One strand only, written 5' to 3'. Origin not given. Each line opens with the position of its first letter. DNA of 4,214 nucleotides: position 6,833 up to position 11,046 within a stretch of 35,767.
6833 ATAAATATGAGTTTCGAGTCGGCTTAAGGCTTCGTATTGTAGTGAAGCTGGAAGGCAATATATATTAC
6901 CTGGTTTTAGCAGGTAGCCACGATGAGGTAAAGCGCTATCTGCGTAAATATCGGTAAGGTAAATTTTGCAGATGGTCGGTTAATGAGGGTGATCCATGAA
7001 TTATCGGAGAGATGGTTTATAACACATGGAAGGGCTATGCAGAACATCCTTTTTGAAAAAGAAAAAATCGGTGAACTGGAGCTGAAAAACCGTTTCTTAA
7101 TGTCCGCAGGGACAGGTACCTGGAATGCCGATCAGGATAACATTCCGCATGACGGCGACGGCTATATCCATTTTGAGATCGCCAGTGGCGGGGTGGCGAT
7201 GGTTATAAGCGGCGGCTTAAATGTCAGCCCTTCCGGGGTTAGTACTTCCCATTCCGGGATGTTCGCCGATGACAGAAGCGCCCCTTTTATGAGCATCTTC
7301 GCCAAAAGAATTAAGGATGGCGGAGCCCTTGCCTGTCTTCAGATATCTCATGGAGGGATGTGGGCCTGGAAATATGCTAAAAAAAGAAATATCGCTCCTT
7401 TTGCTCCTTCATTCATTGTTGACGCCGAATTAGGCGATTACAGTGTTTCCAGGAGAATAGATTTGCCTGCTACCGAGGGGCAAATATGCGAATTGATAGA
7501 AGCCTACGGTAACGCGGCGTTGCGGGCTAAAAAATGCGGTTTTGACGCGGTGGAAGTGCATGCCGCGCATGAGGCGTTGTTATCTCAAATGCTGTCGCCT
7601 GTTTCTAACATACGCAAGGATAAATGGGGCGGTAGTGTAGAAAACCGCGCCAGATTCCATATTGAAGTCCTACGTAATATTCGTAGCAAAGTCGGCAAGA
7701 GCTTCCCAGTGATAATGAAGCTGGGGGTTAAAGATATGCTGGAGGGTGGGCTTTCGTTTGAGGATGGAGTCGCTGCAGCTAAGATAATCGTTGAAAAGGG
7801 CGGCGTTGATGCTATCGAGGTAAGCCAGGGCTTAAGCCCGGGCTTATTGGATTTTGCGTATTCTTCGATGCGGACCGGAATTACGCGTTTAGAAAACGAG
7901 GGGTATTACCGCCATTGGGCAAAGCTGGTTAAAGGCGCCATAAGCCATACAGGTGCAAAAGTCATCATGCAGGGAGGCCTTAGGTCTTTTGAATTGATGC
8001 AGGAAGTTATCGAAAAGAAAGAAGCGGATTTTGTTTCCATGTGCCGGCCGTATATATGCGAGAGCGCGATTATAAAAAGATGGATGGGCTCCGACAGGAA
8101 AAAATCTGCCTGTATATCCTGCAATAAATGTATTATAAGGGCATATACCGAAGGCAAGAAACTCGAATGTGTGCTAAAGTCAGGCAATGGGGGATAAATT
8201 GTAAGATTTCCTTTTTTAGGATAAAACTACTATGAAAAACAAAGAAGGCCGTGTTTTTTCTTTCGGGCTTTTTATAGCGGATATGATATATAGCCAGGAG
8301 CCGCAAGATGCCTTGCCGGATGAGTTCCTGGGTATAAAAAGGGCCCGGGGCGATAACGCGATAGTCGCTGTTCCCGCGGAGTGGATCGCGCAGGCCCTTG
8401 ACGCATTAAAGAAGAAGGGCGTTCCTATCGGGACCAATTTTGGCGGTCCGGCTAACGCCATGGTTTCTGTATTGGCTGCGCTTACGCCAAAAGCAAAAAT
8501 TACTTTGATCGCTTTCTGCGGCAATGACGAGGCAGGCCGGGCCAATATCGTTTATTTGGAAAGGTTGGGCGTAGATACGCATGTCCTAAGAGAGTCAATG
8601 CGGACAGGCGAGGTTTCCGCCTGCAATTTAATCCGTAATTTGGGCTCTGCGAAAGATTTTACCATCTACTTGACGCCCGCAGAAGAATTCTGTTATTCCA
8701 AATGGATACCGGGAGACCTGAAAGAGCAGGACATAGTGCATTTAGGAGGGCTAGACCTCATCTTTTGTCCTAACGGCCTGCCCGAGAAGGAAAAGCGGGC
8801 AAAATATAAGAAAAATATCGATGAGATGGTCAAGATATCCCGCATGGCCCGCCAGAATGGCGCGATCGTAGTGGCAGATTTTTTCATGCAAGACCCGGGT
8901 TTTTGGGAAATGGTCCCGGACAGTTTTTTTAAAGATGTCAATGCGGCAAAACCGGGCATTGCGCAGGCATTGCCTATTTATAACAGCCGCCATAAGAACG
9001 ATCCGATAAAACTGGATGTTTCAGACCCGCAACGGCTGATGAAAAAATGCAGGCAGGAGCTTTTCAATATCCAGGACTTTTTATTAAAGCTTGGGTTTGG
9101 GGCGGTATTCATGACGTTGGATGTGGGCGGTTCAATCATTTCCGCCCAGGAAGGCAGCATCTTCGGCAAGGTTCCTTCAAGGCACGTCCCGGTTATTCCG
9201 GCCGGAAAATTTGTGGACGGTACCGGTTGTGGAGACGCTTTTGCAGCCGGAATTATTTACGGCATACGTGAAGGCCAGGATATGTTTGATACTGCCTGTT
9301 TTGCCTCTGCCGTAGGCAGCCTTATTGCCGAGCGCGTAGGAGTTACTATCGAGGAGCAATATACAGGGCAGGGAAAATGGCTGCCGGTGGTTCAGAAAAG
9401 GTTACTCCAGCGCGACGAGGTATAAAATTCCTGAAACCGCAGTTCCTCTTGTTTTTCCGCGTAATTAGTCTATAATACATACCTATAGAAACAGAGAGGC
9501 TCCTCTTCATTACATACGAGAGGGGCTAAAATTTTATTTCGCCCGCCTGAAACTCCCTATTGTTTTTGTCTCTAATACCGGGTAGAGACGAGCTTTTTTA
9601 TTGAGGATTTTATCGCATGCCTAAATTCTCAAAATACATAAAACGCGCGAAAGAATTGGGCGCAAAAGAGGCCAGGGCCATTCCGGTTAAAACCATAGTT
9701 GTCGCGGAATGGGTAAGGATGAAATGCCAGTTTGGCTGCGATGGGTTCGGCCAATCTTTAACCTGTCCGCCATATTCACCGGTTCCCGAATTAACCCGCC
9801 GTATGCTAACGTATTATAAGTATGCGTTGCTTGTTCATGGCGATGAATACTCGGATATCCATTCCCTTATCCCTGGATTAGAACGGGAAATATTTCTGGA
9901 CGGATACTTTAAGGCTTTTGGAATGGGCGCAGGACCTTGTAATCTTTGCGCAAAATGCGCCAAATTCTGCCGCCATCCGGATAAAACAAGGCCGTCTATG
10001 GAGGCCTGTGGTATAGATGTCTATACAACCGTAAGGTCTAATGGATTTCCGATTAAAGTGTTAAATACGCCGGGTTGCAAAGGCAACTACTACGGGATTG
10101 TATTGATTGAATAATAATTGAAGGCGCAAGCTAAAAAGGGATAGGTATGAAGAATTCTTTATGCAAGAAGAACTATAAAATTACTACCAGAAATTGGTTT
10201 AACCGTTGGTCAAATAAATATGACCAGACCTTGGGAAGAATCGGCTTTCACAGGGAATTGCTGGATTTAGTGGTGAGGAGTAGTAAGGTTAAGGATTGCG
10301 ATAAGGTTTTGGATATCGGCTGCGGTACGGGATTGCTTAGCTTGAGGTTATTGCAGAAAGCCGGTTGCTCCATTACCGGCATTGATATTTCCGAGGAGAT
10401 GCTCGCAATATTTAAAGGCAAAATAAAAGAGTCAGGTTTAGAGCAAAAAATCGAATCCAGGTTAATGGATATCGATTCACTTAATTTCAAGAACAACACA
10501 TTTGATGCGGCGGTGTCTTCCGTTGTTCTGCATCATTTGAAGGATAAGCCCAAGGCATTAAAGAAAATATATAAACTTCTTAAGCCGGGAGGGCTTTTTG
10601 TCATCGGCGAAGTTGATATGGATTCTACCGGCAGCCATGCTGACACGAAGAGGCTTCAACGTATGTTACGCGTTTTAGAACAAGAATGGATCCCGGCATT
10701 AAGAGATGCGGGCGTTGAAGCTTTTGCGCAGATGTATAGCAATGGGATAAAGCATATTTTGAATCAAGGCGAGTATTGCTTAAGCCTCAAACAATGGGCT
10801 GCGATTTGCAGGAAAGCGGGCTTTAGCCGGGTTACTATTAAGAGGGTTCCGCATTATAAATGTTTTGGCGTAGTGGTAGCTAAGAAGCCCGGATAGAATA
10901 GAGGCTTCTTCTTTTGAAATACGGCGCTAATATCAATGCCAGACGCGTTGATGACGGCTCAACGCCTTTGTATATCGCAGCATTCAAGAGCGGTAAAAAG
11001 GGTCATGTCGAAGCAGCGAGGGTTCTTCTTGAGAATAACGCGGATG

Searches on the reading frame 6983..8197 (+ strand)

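Call 105: search_protein_families(library=pfam, proteins=[window:6983-8197:+], max_evalue=0.0001)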
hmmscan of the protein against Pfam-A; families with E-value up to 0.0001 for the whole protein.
window:6983-8197:+ (404 aa): 1 family
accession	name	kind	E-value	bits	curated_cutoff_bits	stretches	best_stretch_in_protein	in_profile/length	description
PF00724.26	Oxidored_FMN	-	1.3e-48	166.4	27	1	23-365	2-333/342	NADH:flavin oxidoreductase / NADH oxidase family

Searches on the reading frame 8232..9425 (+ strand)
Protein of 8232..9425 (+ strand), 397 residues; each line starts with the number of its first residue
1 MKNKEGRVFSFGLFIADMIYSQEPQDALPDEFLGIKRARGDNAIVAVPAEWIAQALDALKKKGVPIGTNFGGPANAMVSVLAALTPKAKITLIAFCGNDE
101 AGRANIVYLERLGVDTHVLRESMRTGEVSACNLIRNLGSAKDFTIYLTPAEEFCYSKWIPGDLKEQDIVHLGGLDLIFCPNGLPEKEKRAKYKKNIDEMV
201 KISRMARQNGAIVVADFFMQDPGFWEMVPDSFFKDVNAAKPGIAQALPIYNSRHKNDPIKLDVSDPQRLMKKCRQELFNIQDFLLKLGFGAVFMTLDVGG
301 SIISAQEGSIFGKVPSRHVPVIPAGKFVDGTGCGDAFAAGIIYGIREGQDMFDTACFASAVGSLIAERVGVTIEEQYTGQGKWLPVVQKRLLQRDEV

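Call 105: search_protein_families(library=pfam, proteins=[window:8232-9425:+], max_evalue=0.0001)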
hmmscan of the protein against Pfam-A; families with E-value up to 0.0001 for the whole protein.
window:8232-9425:+ (397 aa): 1 family
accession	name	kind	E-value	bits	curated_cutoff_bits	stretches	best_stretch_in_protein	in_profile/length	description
PF00294.29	PfkB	-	4.5e-18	66.1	25.8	1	290-373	221-297/302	pfkB family carbohydrate kinase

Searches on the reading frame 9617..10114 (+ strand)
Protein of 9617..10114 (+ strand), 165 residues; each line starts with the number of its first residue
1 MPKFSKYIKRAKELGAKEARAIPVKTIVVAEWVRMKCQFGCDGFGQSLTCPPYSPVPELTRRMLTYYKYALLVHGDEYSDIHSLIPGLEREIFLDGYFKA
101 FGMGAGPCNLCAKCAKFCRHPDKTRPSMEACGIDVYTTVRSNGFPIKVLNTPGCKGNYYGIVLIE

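Call 105: search_protein_families(library=pfam, proteins=[window:9617-10114:+], max_evalue=0.0001)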
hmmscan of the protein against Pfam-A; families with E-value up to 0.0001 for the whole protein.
window:9617-10114:+ (165 aa): 1 family
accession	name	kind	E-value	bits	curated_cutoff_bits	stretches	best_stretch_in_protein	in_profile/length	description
PF10050.14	DUF2284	-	2.4e-39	135.1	25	1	21-164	2-161/161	Predicted metal-binding protein (DUF2284)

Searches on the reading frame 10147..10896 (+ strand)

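Call 105: search_protein_families(library=pfam, proteins=[window:10147-10896:+], max_evalue=0.0001)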
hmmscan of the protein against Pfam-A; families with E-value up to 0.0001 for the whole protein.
window:10147-10896:+ (249 aa): 15 families
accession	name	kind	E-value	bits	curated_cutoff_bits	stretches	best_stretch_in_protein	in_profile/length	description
PF08241.18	Methyltransf_11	-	2.5e-27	95.8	21.2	1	55-153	1-95/95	Methyltransferase domain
PF13649.12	Methyltransf_25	-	2.3e-26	92.8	27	1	54-149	1-97/97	Methyltransferase domain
PF13847.12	Methyltransf_31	-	9.9e-24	84.1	27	1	52-173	5-128/145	Methyltransferase domain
PF13489.12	Methyltransf_23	-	5.3e-22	78.7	27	1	36-226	7-159/164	Methyltransferase domain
PF08242.18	Methyltransf_12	-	7.1e-22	78.4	30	1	55-151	1-98/98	Methyltransferase domain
PF01209.24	Ubie_methyltran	-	8.3e-22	78.1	20.1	1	15-156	10-154/233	ubiE/COQ5 methyltransferase family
PF02353.26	CMAS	-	8.9e-14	51.9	27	1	39-166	51-177/273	Mycolic acid cyclopropane synthetase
PF03848.20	TehB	-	1.4e-10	41.4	20.4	1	34-153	18-132/193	Tellurite resistance protein TehB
PF08003.17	Methyltransf_9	-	5.7e-09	35.8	23.8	1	53-156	118-220/315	Protein of unknown function (DUF1698)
PF06325.19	PrmA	-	1.5e-07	31.6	22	1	47-153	158-258/296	Ribosomal protein L11 methyltransferase (PrmA)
PF05175.20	MTS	-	2.9e-07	30.7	23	1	50-133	31-113/170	Methyltransferase small domain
PF07021.18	MetW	-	2.5e-06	27.7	21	1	46-142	9-99/193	Methionine biosynthesis protein MetW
PF12847.13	Methyltransf_18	-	4.1e-06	27.3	27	1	46-108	10-73/151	Methyltransferase domain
PF13679.12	Methyltransf_32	-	1.3e-05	25.7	27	1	40-120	14-100/143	Methyltransferase domain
PF05401.17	NodS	-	1.5e-05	25.4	24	1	44-155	37-146/201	Nodulation protein S (NodS)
